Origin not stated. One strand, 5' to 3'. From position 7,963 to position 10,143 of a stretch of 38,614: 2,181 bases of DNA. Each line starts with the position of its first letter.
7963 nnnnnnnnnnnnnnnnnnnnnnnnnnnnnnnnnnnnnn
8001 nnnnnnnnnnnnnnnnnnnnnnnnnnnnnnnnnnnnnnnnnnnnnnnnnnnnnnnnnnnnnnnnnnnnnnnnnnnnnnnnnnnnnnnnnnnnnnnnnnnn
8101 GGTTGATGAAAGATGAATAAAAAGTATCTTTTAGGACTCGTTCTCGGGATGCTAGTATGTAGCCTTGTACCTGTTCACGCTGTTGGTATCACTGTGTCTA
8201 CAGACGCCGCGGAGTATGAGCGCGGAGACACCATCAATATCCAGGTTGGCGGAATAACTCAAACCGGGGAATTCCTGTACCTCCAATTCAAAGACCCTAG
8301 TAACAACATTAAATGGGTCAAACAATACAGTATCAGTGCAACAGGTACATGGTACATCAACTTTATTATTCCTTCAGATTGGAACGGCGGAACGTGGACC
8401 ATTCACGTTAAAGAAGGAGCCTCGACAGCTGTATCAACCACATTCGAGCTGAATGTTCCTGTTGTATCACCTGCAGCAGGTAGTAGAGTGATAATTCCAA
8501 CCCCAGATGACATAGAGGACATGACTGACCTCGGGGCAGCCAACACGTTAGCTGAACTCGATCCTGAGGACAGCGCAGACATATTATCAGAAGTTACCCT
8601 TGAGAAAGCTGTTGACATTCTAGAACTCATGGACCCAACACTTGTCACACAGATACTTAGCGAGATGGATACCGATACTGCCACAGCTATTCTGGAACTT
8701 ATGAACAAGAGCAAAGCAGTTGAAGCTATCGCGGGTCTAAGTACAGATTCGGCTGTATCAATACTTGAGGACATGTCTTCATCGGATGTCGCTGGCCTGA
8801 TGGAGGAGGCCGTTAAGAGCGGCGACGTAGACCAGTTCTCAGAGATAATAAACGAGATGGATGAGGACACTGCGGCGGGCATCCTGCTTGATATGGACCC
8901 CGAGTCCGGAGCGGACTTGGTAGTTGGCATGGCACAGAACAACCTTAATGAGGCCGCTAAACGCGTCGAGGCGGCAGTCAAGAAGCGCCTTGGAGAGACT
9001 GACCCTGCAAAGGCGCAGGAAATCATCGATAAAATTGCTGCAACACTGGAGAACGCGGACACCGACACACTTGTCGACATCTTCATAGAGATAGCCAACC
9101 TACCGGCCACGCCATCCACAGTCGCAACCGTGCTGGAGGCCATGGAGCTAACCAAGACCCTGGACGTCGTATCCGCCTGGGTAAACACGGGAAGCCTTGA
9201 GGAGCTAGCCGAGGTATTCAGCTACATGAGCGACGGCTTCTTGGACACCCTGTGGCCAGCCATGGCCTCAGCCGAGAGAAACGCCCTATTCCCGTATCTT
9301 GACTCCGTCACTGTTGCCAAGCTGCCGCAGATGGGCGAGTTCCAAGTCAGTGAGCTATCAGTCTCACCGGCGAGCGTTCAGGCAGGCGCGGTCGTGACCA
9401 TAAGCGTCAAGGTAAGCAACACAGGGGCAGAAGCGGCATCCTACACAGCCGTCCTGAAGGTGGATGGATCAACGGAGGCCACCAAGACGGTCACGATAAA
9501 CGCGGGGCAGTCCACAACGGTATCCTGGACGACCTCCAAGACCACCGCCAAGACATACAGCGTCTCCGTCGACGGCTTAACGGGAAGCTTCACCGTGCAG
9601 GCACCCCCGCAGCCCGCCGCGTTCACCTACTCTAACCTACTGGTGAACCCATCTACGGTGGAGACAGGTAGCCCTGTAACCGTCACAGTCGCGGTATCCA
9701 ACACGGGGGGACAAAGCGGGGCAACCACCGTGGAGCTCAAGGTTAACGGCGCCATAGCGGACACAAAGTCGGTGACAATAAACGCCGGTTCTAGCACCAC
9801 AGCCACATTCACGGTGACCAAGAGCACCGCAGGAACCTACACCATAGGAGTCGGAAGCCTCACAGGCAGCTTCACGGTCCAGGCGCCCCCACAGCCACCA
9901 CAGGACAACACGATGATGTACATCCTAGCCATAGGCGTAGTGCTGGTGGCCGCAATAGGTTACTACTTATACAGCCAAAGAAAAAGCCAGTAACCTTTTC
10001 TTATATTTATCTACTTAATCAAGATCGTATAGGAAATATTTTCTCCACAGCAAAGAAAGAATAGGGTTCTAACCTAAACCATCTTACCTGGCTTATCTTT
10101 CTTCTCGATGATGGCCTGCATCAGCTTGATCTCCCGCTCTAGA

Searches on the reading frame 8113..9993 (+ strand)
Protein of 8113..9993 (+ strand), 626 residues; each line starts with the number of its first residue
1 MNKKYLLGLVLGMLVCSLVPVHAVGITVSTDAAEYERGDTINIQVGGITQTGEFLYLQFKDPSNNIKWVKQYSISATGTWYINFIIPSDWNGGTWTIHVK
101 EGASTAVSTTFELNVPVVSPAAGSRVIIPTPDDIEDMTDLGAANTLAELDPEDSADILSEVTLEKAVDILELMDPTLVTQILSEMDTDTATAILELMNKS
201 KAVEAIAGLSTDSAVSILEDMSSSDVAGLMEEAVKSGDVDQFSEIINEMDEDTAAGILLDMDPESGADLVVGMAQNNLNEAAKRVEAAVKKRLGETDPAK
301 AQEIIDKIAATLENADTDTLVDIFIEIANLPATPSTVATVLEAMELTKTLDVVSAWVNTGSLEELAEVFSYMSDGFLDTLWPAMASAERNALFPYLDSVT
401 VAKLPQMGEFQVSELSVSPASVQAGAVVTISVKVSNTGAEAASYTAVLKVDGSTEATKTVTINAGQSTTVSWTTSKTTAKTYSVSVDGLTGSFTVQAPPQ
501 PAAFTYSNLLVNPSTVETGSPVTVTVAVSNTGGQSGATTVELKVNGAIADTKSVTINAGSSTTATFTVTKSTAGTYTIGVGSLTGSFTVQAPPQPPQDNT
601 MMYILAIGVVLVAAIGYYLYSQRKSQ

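Call 72: search_protein_families(library=pfam, proteins=[window:8113-9993:+], max_evalue=0.00001)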
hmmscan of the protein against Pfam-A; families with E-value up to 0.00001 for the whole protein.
window:8113-9993:+ (626 aa): 3 families
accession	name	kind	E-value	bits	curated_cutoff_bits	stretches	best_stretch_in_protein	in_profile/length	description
PF03448.22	MgtE_N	-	3.1e-19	69.8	25.9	1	149-231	1-83/102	MgtE intracellular N domain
PF07705.17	CARDB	-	1.2e-14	54.8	22.7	2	511-580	10-81/101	CARDB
PF05506.17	PLipase_C_C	-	1.9e-07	32.3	24.4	0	428-494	12-74/80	Bacterial phospholipase C, C-terminal domain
